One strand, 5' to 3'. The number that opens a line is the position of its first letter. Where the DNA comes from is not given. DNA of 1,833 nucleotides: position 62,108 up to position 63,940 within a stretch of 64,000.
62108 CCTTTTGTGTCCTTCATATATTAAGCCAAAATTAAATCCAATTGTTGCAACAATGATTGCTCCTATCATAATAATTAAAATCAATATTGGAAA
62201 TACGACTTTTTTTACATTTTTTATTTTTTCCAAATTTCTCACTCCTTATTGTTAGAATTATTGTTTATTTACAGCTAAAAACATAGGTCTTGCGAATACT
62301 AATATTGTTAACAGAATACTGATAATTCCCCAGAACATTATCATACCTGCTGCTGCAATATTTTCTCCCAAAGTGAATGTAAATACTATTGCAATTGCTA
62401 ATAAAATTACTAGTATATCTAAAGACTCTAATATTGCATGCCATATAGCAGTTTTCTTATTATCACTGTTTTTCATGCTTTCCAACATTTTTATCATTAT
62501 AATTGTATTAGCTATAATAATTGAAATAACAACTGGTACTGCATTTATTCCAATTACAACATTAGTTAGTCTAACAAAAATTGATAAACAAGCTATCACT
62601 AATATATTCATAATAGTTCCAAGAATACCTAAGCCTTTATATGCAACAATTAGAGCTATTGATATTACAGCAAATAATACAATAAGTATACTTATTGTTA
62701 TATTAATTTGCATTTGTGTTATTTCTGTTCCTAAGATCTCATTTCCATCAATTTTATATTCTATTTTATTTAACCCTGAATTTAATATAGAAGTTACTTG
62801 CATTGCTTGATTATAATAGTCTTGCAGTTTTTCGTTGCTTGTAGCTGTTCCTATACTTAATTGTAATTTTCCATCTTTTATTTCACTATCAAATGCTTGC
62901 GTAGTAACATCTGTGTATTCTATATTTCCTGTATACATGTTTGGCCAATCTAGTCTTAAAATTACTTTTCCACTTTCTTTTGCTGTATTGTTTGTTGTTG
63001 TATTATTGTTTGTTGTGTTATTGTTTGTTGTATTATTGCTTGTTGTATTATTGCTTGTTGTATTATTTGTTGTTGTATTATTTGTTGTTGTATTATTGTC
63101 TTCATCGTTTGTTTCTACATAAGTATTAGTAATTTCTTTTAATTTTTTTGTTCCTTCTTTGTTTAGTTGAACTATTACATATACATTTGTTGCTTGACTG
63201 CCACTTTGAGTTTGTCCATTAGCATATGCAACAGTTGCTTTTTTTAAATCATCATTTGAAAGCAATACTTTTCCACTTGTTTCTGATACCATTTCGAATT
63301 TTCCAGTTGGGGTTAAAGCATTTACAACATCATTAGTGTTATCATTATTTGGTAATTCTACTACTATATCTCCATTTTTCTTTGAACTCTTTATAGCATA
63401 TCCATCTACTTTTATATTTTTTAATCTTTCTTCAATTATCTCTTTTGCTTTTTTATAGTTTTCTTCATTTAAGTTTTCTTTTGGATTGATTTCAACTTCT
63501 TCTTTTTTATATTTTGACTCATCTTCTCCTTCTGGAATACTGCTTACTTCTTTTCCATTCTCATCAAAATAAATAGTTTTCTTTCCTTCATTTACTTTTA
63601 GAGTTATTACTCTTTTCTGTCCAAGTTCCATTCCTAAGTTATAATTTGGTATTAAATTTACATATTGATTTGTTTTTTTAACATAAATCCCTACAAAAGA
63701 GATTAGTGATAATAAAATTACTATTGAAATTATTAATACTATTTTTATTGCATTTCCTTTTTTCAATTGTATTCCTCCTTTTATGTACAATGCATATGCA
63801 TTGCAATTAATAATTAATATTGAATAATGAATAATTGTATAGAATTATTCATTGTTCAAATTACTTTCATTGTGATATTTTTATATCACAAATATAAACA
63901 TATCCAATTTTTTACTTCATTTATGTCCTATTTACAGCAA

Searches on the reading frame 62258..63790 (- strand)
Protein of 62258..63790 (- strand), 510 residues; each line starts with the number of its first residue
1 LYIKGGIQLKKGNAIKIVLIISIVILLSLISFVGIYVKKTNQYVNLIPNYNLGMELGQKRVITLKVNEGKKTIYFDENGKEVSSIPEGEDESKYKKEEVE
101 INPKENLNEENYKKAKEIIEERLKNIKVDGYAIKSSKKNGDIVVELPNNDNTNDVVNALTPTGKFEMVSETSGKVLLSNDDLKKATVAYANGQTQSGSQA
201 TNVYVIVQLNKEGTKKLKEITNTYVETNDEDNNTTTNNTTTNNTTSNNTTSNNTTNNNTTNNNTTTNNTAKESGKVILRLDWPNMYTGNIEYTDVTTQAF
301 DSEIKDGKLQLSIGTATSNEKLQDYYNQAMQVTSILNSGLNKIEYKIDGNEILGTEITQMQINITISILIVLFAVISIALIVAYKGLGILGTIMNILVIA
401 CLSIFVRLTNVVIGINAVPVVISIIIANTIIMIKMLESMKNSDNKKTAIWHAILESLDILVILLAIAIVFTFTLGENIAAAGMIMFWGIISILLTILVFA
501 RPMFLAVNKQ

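Call 28: search_protein_families(library=ncbifam, max_evalue=1e-10, proteins=[window:62258-63790:-])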
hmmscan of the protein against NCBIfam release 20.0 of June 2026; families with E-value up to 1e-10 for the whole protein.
window:62258-63790:- (510 aa): 1 family
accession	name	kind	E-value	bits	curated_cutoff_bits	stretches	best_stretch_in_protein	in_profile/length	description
NF046001.1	SecDF_plasm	equivalog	3.2e-14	52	500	1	181-504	196-500/878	protein translocase subunit SecDF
